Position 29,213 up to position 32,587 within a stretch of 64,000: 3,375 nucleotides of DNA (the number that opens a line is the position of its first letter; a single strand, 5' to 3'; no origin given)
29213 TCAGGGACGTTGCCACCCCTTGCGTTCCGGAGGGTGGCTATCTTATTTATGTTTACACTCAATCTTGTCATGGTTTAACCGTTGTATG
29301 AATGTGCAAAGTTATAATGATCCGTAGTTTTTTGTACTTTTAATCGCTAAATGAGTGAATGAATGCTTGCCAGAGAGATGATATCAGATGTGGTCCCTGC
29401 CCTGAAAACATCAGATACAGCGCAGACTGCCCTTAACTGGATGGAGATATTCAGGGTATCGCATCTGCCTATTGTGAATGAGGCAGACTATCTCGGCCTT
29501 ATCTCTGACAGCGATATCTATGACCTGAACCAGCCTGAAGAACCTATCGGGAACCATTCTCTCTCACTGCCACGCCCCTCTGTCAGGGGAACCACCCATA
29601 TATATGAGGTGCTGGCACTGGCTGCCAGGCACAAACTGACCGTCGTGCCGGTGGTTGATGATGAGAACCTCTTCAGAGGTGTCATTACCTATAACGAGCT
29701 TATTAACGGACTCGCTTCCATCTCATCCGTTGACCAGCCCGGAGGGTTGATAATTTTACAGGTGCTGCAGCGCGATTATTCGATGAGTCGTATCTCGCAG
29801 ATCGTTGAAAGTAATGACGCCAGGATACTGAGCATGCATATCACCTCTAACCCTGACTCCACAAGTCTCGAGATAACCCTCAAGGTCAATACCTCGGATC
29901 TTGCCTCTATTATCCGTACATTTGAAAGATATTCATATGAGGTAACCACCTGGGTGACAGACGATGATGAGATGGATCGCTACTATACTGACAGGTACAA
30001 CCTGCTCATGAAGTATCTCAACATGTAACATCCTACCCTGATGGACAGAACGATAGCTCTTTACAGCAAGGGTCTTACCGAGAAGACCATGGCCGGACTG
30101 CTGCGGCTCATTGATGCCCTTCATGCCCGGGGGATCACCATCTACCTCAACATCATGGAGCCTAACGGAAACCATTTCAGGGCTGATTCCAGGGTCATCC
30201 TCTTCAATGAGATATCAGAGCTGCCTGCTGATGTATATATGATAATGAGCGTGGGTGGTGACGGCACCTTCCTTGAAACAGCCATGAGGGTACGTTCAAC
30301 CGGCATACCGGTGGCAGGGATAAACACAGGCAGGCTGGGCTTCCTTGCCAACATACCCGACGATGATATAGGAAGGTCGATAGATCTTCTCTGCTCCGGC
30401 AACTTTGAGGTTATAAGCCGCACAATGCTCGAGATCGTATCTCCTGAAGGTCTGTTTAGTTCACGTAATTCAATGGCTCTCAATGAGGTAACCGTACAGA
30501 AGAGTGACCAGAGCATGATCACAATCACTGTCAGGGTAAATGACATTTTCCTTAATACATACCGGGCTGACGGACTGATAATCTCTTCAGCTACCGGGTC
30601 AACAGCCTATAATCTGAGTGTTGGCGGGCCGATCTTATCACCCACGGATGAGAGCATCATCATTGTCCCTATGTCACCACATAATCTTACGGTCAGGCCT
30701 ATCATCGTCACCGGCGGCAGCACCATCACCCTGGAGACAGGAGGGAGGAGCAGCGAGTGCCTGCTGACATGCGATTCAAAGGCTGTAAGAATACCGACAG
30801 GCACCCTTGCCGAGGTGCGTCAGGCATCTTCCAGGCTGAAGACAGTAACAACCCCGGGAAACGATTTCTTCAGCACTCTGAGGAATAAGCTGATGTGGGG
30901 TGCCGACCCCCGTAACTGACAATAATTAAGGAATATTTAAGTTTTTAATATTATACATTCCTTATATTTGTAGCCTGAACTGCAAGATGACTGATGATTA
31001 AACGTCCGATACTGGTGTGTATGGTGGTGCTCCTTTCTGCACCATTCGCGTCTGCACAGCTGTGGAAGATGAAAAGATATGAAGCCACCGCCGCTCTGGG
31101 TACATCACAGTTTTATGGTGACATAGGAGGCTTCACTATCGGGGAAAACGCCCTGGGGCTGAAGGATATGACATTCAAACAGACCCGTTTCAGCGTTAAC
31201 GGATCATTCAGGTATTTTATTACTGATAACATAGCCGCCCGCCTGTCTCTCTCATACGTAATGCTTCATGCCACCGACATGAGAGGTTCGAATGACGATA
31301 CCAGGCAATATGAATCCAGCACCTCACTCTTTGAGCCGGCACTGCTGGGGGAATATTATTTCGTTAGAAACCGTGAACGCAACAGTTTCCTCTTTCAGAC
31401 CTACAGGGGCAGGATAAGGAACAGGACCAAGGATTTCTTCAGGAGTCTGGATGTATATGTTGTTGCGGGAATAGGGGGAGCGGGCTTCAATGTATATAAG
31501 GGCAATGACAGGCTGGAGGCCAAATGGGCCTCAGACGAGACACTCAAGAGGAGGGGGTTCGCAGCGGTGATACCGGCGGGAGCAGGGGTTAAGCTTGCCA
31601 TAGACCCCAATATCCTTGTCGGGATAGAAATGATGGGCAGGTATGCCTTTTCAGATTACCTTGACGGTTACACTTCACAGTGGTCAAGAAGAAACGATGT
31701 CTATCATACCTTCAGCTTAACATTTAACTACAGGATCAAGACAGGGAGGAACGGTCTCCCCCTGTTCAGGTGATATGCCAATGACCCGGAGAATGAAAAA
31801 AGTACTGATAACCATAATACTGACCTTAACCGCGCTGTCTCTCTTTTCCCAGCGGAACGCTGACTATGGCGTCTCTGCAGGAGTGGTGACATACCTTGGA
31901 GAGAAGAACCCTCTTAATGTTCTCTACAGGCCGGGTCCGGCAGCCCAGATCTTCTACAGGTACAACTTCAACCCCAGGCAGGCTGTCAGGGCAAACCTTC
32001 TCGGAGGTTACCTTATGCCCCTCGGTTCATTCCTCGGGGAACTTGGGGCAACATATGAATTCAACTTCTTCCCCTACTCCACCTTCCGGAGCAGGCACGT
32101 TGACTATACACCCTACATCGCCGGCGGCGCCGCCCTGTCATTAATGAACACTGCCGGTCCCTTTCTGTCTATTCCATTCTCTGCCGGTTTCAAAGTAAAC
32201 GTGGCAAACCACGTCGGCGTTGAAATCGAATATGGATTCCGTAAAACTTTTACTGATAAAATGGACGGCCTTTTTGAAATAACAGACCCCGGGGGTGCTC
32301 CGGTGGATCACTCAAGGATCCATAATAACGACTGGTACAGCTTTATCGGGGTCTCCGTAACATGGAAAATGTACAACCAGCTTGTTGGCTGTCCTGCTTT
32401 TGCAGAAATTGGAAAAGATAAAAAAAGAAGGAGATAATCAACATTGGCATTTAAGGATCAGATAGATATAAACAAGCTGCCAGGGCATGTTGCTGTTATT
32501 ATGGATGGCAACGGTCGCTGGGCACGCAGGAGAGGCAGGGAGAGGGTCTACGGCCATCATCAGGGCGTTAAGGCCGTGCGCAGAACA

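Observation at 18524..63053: Family of mosaic intergenic elements built from phased 8-nt GTC-anchored tandem units (3 copies in 64 kb)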

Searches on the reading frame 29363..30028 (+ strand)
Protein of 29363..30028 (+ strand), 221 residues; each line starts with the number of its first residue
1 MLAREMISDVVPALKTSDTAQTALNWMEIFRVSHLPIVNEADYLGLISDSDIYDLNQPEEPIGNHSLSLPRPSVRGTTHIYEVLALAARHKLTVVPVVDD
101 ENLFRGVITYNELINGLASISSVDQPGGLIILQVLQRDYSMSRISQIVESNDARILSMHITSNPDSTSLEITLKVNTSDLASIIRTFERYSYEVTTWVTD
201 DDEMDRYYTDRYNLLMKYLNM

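Call 80: search_protein_families(library=pfam, proteins=[window:29363-30028:+], max_evalue=0.00001)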
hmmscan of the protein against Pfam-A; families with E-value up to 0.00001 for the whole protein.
window:29363-30028:+ (221 aa): 1 family
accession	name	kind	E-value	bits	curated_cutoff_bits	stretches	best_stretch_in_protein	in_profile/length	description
PF00571.33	CBS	-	2.6e-13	50.5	24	0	72-117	10-55/57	CBS domain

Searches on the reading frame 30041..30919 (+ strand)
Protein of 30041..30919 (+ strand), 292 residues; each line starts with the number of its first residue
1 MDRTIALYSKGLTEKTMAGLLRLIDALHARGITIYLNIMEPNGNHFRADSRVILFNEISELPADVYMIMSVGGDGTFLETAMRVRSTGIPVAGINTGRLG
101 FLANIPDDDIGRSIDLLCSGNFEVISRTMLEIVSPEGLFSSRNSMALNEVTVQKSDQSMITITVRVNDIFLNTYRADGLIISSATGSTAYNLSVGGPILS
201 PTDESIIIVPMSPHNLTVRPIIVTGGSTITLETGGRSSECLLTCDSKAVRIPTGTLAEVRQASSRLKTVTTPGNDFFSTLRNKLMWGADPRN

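Call 80: search_protein_families(library=pfam, proteins=[window:30041-30919:+], max_evalue=0.00001)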
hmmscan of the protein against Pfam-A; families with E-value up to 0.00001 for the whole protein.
window:30041-30919:+ (292 aa): 2 families
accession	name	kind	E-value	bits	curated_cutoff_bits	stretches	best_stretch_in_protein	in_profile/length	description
PF20143.4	NAD_kinase_C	-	5.8e-26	91.1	23.7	1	147-269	1-124/126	ATP-NAD kinase C-terminal domain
PF01513.26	NAD_kinase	-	1e-12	48.9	25.5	1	61-120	69-128/130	ATP-NAD kinase N-terminal domain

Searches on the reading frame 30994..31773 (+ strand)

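Call 80: search_protein_families(library=pfam, proteins=[window:30994-31773:+], max_evalue=0.00001)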
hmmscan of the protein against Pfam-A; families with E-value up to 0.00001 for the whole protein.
window:30994-31773:+ (259 aa): 2 families
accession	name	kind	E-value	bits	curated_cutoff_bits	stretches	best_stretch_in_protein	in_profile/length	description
PF19573.5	DUF6089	-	4.3e-07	30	23.2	0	185-229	144-188/226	Domain of unknown function (DUF6089)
PF13505.12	OMP_b-brl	-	1.3e-06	29.2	28.7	1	7-247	2-174/175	Outer membrane protein beta-barrel domain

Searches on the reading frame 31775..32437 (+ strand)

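Call 81: search_protein_families(library=pfam, proteins=[window:31775-32437:+], max_evalue=0.00001)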
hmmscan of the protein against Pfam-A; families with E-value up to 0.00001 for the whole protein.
window:31775-32437:+ (220 aa): 1 family
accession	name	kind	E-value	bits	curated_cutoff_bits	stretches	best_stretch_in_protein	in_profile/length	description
PF19573.5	DUF6089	-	4.1e-17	62.7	23.2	1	88-206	96-224/226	Domain of unknown function (DUF6089)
